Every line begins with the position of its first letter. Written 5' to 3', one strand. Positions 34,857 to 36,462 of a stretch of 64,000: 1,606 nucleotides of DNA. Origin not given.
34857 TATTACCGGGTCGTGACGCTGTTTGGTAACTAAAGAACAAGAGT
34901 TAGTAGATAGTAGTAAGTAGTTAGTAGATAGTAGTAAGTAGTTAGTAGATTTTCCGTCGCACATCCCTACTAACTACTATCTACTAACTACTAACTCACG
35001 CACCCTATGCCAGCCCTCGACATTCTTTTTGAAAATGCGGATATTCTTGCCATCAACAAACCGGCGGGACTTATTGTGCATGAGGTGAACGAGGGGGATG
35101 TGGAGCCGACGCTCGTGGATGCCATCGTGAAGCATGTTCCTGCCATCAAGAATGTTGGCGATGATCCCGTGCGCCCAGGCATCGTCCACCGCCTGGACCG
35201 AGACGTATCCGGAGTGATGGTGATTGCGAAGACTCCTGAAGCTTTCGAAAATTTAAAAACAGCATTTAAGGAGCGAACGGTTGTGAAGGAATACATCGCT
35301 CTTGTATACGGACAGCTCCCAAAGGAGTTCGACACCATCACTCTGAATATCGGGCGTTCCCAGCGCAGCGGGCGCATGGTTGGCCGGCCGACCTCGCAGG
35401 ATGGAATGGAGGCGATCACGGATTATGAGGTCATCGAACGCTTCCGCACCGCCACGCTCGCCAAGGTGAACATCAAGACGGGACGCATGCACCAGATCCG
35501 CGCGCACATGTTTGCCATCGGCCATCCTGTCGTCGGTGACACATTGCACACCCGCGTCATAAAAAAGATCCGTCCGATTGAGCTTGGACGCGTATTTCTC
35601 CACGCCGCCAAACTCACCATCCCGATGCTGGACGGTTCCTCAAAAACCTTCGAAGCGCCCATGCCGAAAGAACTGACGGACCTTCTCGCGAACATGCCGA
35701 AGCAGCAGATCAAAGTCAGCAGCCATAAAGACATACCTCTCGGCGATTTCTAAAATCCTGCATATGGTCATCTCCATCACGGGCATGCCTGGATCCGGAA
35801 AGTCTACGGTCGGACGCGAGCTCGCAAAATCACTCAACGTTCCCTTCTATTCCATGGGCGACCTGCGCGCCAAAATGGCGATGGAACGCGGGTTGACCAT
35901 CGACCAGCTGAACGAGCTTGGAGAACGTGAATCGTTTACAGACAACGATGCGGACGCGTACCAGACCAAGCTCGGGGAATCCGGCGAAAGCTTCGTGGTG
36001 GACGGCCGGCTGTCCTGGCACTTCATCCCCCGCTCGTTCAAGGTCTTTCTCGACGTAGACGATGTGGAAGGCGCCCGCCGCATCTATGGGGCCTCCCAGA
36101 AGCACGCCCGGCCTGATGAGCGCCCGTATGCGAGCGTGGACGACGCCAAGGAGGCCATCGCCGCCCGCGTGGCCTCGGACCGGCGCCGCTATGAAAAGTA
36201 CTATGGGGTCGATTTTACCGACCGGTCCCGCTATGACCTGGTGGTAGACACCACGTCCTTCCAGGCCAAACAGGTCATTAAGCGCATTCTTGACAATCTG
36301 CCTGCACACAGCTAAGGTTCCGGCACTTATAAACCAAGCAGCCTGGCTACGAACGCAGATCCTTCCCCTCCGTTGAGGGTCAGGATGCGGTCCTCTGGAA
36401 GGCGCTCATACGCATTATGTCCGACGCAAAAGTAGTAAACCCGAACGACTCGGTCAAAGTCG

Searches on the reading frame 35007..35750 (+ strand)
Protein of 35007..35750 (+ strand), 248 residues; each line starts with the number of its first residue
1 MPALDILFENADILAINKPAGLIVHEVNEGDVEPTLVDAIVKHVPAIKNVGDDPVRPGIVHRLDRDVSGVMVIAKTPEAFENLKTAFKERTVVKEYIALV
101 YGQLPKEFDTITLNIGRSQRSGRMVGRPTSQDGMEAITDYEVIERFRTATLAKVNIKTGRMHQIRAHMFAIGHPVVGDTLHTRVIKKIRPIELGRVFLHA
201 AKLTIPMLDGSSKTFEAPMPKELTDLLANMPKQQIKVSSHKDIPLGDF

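Call 39: search_protein_families(library=pfam, proteins=[window:35007-35750:+], max_evalue=0.01)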
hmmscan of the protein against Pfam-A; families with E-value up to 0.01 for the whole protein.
window:35007-35750:+ (248 aa): 1 family
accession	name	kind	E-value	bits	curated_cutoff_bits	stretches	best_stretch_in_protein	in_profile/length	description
PF00849.27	PseudoU_synth_2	-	2.9e-29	102.7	26.8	1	13-168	2-150/152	RNA pseudouridylate synthase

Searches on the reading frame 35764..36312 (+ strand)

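Call 39: search_protein_families(library=pfam, proteins=[window:35764-36312:+], max_evalue=0.01)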
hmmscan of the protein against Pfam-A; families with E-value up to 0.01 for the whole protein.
window:35764-36312:+ (183 aa): 16 families
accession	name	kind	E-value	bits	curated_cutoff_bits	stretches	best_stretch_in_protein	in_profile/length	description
PF13189.12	Cytidylate_kin2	-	3e-18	67.1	28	1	2-164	1-175/176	Cytidylate kinase-like family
PF13238.12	AAA_18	-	8.4e-15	55.8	29.4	1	3-115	1-116/128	AAA domain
PF13207.12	AAA_17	-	1.3e-12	48.6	27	1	6-84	1-81/136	AAA domain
PF02224.24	Cytidylate_kin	-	3.1e-08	34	26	1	3-39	1-37/211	Cytidylate kinase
PF01202.28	SKI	-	1.8e-07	31.9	22.1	1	9-177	1-156/159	Shikimate kinase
PF13671.12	AAA_33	-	0.00014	22.7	27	1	2-80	1-76/143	AAA domain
PF00406.28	ADK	-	0.00062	20.3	26.8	1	5-43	1-42/151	Adenylate kinase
PF13401.12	AAA_22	-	0.0013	19.4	27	1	2-58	7-64/130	AAA domain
PF00004.35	AAA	-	0.002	19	21.2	1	5-32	3-30/131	ATPase family associated with various cellular activities (AAA)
PF07931.18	CPT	-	0.0022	18.2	22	0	2-45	3-48/172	Chloramphenicol phosphotransferase-like protein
PF13191.12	AAA_16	-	0.003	18.5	32.6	1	3-27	27-51/167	AAA ATPase domain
PF00485.24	PRK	-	0.0042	17.3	22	0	2-27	1-29/196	Phosphoribulokinase / Uridine kinase family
PF08433.16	KTI12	-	0.005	16.8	22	1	2-26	3-27/271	Chromatin associated protein KTI12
PF01443.25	Viral_helicase1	-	0.0058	16.9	21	1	4-28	2-22/228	Viral superfamily 1 RNA helicase core domain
PF03266.21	NTPase_1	-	0.0066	16.7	23.9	0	3-26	2-25/168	NTPase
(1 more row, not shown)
